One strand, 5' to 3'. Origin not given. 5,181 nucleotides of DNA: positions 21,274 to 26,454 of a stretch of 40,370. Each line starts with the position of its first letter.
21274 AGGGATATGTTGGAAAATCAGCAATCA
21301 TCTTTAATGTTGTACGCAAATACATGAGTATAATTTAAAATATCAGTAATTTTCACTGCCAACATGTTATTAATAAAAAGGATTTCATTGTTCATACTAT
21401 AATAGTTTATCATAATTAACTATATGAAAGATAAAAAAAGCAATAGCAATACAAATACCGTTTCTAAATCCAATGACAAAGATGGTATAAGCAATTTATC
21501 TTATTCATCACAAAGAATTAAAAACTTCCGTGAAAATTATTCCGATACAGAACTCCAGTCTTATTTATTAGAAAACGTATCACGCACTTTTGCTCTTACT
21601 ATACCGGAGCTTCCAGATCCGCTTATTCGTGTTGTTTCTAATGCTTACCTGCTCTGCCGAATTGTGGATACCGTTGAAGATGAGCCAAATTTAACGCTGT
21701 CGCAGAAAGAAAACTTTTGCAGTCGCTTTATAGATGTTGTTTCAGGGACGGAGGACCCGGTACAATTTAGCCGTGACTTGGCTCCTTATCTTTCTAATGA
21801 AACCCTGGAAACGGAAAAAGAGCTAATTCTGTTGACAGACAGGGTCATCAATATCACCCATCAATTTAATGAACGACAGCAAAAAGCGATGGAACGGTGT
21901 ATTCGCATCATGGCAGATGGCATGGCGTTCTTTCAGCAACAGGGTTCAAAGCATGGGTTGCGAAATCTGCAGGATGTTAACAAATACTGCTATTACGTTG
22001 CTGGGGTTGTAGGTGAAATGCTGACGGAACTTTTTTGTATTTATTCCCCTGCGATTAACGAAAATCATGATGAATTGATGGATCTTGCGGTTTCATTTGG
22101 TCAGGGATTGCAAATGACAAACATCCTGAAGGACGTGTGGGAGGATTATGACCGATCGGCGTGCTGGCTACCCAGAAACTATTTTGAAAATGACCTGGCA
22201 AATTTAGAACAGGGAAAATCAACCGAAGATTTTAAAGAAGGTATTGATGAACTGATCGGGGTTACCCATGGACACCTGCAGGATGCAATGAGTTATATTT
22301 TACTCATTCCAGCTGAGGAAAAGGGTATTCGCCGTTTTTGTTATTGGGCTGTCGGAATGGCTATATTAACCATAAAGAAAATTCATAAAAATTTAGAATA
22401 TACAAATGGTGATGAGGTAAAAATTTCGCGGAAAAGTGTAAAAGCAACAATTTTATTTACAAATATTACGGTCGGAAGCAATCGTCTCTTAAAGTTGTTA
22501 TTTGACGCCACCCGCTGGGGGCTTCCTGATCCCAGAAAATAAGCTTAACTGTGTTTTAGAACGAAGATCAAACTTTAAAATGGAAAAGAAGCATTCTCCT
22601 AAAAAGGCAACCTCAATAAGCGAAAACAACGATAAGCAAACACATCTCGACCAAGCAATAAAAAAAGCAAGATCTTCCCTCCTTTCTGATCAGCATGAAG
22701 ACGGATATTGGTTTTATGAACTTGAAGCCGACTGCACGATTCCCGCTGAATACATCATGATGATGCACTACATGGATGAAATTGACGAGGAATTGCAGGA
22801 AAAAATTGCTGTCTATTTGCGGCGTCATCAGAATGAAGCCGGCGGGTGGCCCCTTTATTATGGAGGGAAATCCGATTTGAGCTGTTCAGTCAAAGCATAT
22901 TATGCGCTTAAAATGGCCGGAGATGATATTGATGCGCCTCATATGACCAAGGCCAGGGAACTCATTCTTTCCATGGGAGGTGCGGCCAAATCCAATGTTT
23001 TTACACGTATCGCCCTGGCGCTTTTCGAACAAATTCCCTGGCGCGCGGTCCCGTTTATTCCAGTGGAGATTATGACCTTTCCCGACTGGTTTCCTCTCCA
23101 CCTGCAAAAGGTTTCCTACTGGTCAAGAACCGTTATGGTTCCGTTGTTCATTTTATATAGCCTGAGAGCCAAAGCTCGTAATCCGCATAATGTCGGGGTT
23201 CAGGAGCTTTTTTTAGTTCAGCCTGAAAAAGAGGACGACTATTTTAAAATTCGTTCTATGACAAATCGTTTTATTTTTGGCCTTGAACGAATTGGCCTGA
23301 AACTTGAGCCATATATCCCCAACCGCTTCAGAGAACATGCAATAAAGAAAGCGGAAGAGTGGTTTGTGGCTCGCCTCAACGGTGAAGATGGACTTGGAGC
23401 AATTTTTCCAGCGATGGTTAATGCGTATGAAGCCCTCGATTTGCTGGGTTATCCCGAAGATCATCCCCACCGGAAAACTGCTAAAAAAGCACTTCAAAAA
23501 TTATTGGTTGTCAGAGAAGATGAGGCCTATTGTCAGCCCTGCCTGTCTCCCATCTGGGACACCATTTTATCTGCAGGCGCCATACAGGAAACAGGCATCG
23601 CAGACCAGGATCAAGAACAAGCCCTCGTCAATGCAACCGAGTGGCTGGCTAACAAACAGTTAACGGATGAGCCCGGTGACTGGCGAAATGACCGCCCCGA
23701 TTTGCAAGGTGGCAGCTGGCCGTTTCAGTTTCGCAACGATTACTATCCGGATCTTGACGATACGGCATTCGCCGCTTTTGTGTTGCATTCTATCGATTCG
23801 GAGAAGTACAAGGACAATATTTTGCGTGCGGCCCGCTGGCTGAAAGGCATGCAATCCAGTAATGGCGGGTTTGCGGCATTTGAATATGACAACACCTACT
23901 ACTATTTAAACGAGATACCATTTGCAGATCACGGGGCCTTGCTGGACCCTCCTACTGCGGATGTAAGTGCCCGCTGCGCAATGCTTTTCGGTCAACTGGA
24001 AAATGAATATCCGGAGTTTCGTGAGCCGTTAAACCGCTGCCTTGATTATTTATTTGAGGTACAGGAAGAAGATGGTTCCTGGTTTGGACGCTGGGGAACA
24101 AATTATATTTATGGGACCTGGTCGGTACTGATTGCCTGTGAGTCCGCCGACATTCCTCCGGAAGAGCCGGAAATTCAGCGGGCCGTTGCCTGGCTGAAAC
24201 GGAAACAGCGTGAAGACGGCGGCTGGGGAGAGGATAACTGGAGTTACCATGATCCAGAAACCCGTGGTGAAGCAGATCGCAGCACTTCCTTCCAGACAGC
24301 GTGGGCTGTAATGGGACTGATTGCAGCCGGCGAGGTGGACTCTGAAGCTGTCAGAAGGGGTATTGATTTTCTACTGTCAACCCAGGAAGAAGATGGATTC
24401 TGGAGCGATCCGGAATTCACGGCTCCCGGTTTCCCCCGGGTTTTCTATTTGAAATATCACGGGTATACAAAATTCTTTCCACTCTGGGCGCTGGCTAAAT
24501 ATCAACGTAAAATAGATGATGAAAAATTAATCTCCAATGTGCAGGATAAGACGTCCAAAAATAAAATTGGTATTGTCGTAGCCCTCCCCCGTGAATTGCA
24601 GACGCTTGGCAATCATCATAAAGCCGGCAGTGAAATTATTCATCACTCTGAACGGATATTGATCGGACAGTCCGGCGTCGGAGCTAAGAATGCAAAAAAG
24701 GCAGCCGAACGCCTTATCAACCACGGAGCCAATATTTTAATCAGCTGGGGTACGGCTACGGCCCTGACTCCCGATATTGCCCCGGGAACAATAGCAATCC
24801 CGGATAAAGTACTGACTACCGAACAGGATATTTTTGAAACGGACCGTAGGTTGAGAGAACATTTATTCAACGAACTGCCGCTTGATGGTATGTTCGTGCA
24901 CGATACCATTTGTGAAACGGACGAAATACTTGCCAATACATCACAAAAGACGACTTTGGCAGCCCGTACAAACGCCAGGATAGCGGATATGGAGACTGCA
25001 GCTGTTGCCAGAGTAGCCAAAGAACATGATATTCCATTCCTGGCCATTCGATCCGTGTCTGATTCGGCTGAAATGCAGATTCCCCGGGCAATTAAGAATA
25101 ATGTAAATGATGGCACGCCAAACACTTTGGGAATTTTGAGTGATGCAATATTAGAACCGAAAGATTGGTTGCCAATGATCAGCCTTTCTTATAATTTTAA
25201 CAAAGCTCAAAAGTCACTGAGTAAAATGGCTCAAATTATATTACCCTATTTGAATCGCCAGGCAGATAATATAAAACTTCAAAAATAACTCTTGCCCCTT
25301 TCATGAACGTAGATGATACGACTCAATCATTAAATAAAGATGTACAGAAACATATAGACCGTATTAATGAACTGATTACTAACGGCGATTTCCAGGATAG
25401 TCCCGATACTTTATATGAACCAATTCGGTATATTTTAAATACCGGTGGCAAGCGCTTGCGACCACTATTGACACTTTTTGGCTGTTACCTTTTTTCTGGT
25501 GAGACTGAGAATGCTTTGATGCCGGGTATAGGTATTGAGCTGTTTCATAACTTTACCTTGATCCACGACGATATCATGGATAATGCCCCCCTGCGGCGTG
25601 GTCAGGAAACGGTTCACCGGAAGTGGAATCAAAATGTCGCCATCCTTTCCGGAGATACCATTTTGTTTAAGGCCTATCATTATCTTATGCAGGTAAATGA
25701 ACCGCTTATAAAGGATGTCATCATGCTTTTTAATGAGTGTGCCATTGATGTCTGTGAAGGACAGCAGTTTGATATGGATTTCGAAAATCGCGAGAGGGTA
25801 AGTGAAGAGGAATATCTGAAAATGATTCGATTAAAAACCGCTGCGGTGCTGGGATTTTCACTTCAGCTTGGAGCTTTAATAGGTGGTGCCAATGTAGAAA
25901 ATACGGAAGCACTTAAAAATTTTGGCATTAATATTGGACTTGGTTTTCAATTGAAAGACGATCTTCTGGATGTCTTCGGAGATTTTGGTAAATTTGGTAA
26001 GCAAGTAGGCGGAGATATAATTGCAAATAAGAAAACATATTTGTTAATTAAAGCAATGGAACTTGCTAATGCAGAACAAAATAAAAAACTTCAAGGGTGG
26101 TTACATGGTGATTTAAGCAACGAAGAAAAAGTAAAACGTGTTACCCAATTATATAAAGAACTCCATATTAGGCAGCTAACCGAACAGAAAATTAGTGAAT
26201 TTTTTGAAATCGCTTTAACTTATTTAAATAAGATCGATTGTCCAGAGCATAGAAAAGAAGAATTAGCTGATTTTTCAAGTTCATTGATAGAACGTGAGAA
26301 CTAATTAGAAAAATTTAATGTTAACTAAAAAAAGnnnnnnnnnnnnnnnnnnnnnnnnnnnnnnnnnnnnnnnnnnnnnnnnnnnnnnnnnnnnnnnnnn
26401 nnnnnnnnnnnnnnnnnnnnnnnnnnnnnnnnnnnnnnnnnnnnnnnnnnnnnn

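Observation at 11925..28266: Self-contained isoprenoid-to-functionalised-hopanoid supercluster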

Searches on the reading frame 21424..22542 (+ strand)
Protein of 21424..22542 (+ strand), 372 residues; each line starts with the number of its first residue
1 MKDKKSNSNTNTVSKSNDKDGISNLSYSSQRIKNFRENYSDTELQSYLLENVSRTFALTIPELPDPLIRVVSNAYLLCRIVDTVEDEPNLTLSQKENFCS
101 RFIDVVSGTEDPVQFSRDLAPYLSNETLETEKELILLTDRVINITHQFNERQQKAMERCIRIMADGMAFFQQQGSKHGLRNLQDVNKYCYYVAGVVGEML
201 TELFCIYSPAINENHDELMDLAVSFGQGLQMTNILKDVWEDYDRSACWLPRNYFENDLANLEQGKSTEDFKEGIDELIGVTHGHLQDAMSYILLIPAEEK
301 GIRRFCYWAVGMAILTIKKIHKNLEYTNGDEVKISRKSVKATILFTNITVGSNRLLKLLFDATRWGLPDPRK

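Call 3: search_protein_families(library=ncbifam, proteins=[window:21424-22542:+], max_evalue=0.00001)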
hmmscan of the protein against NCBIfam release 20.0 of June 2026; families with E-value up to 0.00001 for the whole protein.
window:21424-22542:+ (372 aa): 6 families
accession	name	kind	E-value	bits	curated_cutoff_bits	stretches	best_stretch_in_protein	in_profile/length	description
TIGR01559.1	squal_synth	equivalog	8.7e-36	123.8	286.75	1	48-347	9-295/337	squalene synthase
TIGR03465.1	HpnD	equivalog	7.1e-14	51.5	278.6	1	163-304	91-222/267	presqualene diphosphate synthase HpnD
NF042419.1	Phyto_syn_CrtB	equivalog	8.6e-13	48.5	480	1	179-313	122-245/306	15-cis-phytoene synthase CrtB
NF045686.1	PhytoSynCyanob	equivalog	1.2e-11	44.3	550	1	181-330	132-283/310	15-cis-phytoene synthase CrtB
TIGR03464.1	HpnC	equivalog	5.2e-11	42.5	250.45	1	66-316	19-237/267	squalene synthase HpnC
NF045921.1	PhytnSynCrtBRhod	equivalog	3e-07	30.2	500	1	175-266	110-194/307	15-cis-phytoene synthase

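Call 4: search_protein_families(library=pfam, proteins=[window:21424-22542:+], max_evalue=0.001)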
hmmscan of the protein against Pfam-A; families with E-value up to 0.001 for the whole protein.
window:21424-22542:+ (372 aa): 1 family
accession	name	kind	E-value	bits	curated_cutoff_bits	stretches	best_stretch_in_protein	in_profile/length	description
PF00494.24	SQS_PSY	-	7.4e-51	173.8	26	1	50-336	2-261/263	Squalene/phytoene synthase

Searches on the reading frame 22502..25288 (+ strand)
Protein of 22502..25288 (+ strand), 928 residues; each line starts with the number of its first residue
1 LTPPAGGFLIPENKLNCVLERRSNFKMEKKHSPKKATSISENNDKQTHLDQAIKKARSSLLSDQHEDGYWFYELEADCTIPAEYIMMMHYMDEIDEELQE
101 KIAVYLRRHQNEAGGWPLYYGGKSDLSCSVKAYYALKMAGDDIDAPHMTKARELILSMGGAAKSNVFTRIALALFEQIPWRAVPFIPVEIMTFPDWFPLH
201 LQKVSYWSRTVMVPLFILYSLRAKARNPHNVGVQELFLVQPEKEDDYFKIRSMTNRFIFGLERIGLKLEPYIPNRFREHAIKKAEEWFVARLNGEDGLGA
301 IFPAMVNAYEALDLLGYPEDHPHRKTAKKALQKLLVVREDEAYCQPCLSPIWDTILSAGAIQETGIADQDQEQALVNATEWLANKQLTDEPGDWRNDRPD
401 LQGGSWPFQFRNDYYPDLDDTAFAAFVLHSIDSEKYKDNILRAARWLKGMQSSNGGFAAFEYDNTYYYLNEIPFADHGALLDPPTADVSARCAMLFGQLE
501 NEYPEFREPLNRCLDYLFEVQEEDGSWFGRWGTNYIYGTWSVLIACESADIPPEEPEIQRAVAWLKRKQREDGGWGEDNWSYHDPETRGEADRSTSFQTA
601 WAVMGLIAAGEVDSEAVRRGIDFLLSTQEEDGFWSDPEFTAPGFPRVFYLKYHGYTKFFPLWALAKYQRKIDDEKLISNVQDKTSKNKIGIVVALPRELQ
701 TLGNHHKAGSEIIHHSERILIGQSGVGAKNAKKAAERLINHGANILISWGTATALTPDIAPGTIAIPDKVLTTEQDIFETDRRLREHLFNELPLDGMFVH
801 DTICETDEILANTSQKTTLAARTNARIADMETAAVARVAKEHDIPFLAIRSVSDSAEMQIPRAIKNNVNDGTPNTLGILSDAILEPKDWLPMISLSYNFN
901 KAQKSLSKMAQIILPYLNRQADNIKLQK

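Call 3: search_protein_families(library=ncbifam, proteins=[window:22502-25288:+], max_evalue=0.00001)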
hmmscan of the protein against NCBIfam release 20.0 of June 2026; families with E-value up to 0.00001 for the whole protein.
window:22502-25288:+ (928 aa): 15 families
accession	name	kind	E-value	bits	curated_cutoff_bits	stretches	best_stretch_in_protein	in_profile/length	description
TIGR01507.1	hopene_cyclase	equivalog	2.7e-260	865.2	431.1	1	47-671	15-637/640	squalene--hopene cyclase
TIGR01787.1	squalene_cyclas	subfamily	4.2e-203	676.4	322.7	1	52-669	1-622/622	squalene/oxidosqualene cyclases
TIGR03463.1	osq_cycl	subfamily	3e-63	214.1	851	1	59-667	3-634/634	2,3-oxidosqualene cyclase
TIGR04277.1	squa_tetra_cyc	equivalog_domain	2.2e-46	158.6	500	2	408-669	354-622/624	tetrahymanol synthase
TIGR03468.1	HpnG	hypoth_equivalog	3.7e-42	144.3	187.1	1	713-908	16-211/212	hopanoid-associated phosphorylase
NF005476.0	PRK07077.1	equivalog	3.6e-22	78.8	215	1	735-913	46-231/243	phosphorylase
NF053823.1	SCO2321_fam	equivalog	4.2e-15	55.5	300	0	595-635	100-139/405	SCO2321 family membrane protein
NF004079.0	PRK05584.1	equivalog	6.4e-15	55.3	169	1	688-860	2-204/232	5'-methylthioadenosine/adenosylhomocysteine nucleosidase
TIGR03664.1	fut_nucase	equivalog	7.7e-10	38.8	124.7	1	809-857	156-204/228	futalosine hydrolase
NF011286.0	PRK14697.1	equivalog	9.2e-09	35.2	260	1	718-858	43-199/233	bifunctional 5'-methylthioadenosine/S-adenosylhomocysteine nucleosidase/phosphatase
NF004168.0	PRK05634.1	equivalog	1.5e-08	34.7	129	1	724-860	28-162/185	nucleosidase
NF005213.0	PRK06698.1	equivalog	2.3e-07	30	768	0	719-858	44-199/459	bifunctional 5'-methylthioadenosine/S-adenosylhomocysteine nucleosidase/phosphatase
TIGR01704.1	MTA_SAH-Nsdase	equivalog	1.9e-06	27.6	73.8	0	795-859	136-202/229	5'-methylthioadenosine/S-adenosylhomocysteine nucleosidase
TIGR02474.1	pec_lyase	equivalog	5.7e-06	26.1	189.8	0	423-479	53-107/295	pectate lyase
NF005522.0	PRK07164.1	equivalog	5.7e-06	26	161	0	718-872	46-204/218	5'-methylthioadenosine/S-adenosylhomocysteine nucleosidase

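Call 4: search_protein_families(library=pfam, proteins=[window:22502-25288:+], max_evalue=0.001)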
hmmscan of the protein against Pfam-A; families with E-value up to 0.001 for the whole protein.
window:22502-25288:+ (928 aa): 6 families
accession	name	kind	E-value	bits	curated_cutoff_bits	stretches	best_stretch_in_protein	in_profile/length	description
PF13243.12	SQHop_cyclase_C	-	2.3e-130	434.7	26.1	1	348-669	1-319/319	Squalene-hopene cyclase C-terminal domain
PF13249.12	SQHop_cyclase_N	-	1.3e-125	418.9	26.2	2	53-339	1-290/291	Squalene-hopene cyclase N-terminal domain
PF01048.26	PNP_UDP_1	-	1.4e-23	84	25.1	1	688-874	1-223/233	Phosphorylase superfamily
PF09492.16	Pec_lyase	-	9.7e-08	32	22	0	423-478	47-101/292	Pectic acid lyase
PF00432.27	Prenyltrans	-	2.5e-07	30.8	26.5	0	424-633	32-216/304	Prenyltransferase alpha-alpha toroid domain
PF07678.20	TED_complement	-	1.1e-06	28.4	22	0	549-625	107-187/312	A-macroglobulin TED domain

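Call 8: find_related_loci(query=window:22502-25288:+, collection=genome_contigs, flank=10000)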
Query window:22502-25288:+ (928 aa) in genome_contigs; peptide patterns used: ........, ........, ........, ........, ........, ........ (x = any residue, [..] = any of these).
40 stretches matched a pattern; 14 encode a relative of the query (tblastn E <= 1e-3); 14 distinct loci.
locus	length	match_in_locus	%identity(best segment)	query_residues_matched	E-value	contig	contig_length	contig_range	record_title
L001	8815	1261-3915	58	24-917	0e+0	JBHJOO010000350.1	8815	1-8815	MAG: Balneolaceae bacterium isolate al_S5C196 S5Ck119_121570, whole genome shotgun sequence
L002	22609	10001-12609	69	49-923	0e+0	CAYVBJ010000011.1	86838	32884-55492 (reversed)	MAG TPA_asm: uncultured Balneolaceae bacterium isolate binchicken_co218_300 genome assembly, contig: NODE_95_length_8683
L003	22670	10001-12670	51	11-913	0e+0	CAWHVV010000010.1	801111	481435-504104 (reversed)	MAG: uncultured proteobacterium isolate MFD04463.bin.2.67 genome assembly, contig: contig_48720, whole genome shotgun se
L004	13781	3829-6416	63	42-914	0e+0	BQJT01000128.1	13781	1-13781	MAG: Cyclobacteriaceae bacterium DHS20C17 DNA, sequence128, whole genome shotgun sequence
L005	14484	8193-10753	63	47-911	0e+0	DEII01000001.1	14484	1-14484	MAG TPA_asm: Methylococcaceae bacterium UBA2778 UBA2778_contig_32324, whole genome shotgun sequence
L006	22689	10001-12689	60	11-920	0e+0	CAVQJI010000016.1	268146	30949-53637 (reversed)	MAG: uncultured proteobacterium isolate MFD10064.bin.1.32 genome assembly, contig: contig_20785, whole genome shotgun se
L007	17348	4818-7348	60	47-911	0e+0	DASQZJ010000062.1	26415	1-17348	MAG TPA_asm: Gammaproteobacteria bacterium isolate SMAG_U11089 k141_240789, whole genome shotgun sequence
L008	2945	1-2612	62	55-909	0e+0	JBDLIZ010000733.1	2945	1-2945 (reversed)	MAG: Pseudomonadota bacterium isolate MAG064 MAG064_733, whole genome shotgun sequence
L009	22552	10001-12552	60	47-911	0e+0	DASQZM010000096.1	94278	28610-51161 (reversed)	MAG TPA_asm: Gammaproteobacteria bacterium isolate SMAG_U11092 k141_268920, whole genome shotgun sequence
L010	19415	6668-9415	55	1-924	0e+0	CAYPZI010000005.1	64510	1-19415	MAG TPA_asm: uncultured Balneolaceae bacterium isolate SRP141376_co5_357 genome assembly, contig: NODE_926_length_64510_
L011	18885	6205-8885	65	10-917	0e+0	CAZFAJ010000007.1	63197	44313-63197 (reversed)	MAG TPA_asm: uncultured Balneolaceae bacterium isolate binchicken_co8_321 genome assembly, contig: NODE_319_length_63197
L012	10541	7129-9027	62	32-668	0e+0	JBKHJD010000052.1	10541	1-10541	MAG: Syntrophobacteria bacterium isolate D4M11_17 NODE_3707_length_10541_cov_6.703319, whole genome shotgun sequence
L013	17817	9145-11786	62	39-909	0e+0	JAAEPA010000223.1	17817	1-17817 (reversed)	MAG: Gammaproteobacteria bacterium isolate Cca_21 CcaG_CONTIG894226, whole genome shotgun sequence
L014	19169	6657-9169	51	48-893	0e+0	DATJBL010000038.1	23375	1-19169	MAG TPA_asm: Methylocella sp. isolate SMAG_U15353 k141_4884081, whole genome shotgun sequence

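Call 62: search_protein_families(library=pfam, proteins=[L010:217-2487:+, L010:2480-2878:+, L010:12655-13788:-, L002:640-1377:+, L002:1534-2208:+, L002:2368-3429:+], max_evalue=0.0001)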
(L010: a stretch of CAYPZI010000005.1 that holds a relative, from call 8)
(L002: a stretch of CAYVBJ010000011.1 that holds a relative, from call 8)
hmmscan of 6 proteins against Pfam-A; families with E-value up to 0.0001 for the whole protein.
L010:217-2487:+ (756 aa): 8 families
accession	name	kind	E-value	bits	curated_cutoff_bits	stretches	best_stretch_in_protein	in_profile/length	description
PF08448.16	PAS_4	-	4.2e-57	191.6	23.1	3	152-260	3-109/110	PAS fold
PF00989.32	PAS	-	9.2e-40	135.6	22.6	3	145-256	2-113/113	PAS fold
PF13426.13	PAS_9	-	3.3e-33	114.5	27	2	154-257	1-102/103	PAS domain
PF08447.18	PAS_3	-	1.5e-30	105.7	25.6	2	167-253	2-89/89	PAS fold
PF13188.13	PAS_8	-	3.7e-23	81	21.8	2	145-193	2-47/65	PAS domain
PF02518.31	HATPase_c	-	1.8e-19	70.7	26.4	1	648-755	2-108/111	Histidine kinase-, DNA gyrase B-, and HSP90-like ATPase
PF13596.12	PAS_10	-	3.5e-08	34.5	22.1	0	151-257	6-106/106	PAS domain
PF12860.13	PAS_7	-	1.5e-07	31.9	27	0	151-200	2-52/115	PAS fold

L010:2480-2878:+ (132 aa): 1 family
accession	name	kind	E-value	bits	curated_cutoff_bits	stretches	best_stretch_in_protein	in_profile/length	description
PF00072.30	Response_reg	-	1.1e-17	64.7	30.2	1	8-130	2-109/111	Response regulator receiver domain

L010:12655-13788:- (377 aa): 2 families
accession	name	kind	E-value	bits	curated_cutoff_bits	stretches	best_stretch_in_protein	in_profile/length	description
PF13715.12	CarbopepD_reg_2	-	5.1e-22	78.1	32.2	1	46-130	1-84/88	CarboxypepD_reg-like domain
PF13620.12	CarboxypepD_reg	-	1.5e-15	57.7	32.3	1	46-117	2-77/82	Carboxypeptidase regulatory-like domain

L002:640-1377:+ (245 aa): 1 family
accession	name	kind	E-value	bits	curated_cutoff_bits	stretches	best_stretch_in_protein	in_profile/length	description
PF13568.12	OMP_b-brl_2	-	1.3e-07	32.3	27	1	28-218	3-169/175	Outer membrane protein beta-barrel domain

L002:1534-2208:+ (224 aa): 0 families

L002:2368-3429:+ (353 aa): 0 families

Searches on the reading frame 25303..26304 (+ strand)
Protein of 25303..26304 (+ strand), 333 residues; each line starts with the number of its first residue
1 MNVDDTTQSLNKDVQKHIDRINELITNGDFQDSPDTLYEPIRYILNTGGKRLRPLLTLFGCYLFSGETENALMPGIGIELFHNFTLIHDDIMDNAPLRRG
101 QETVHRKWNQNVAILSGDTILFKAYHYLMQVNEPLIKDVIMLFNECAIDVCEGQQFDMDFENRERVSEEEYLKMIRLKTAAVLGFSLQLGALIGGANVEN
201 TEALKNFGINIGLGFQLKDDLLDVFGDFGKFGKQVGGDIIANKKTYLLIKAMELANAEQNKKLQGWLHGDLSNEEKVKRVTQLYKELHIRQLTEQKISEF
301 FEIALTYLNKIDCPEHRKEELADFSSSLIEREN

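Call 3: search_protein_families(library=ncbifam, proteins=[window:25303-26304:+], max_evalue=0.00001)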
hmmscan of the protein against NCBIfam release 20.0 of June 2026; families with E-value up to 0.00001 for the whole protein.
window:25303-26304:+ (333 aa): 16 families
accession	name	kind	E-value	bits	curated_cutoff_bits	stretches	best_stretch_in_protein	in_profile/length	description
NF040698.1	IdsA_Meth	equivalog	7.6e-79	265.3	468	1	15-332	8-327/328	short chain isoprenyl diphosphate synthase IdsA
NF041003.1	GGPP_syn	equivalog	1.7e-75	254.1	500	1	10-330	2-323/326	geranylgeranyl diphosphate synthase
NF041169.1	f2_encap_cargo4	exception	9.2e-74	248.7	450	1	47-332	48-333/334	family 2 encapsulin nanocompartment cargo protein polyprenyl transferase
NF040789.2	gerfarn_diphsyn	equivalog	2.2e-56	191.5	560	1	8-331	5-343/345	geranylfarnesyl diphosphate synthase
NF045485.1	FPPsyn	subfamily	2.2e-55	187.8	275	1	29-264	17-260/288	farnesyl diphosphate synthase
NF045549.1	GGPPsyn_IdsB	equivalog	4.6e-47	160.7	475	1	48-332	64-345/346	geranylgeranyl diphosphate synthase IdsB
NF045685.1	GGPPSynCrtE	equivalog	1.3e-46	159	460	1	32-260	25-261/293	geranylgeranyl diphosphate synthase CrtE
TIGR02748.1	GerC3_HepT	equivalog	4.2e-42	144.4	456.55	1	12-325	7-311/319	heptaprenyl diphosphate synthase component II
NF045628.1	HxpDPsynlarge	equivalog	6.8e-42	143.5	500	1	17-318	4-297/311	hexaprenyl-diphosphate synthase large subunit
NF042417.1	NPPPS_Mycobact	equivalog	9.5e-40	136.6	600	1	3-289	11-292/335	nonaprenyl/(2E,6E)-farnesyl/geranylgeranyl diphosphat synthase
NF007877.0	PRK10581.1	equivalog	8e-37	127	321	1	5-259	2-263/299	(2E,6E)-farnesyl diphosphate synthase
NF008140.0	PRK10888.1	equivalog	5.7e-35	121.2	412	1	42-264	37-256/323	octaprenyl diphosphate synthase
TIGR02749.1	prenyl_cyano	equivalog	7e-34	117.3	383.2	1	36-331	31-320/322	solanesyl diphosphate synthase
NF042416.1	GFPPS_Mycobact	equivalog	3.8e-31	108.3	600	1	44-330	37-347/350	bifunctional (2E,6E)-farnesyl/geranyl diphosphate synthase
NF040627.1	GFPS_Meth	equivalog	1.2e-30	107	600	1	37-225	28-211/285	geranylfarnesyl diphosphate synthase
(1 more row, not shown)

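Call 4: search_protein_families(library=pfam, proteins=[window:25303-26304:+], max_evalue=0.001)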
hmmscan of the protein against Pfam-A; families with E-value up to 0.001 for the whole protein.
window:25303-26304:+ (333 aa): 1 family
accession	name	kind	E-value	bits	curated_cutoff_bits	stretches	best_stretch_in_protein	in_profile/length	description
PF00348.22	polyprenyl_synt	-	1.4e-74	250.9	27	1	35-282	2-249/251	Polyprenyl synthetase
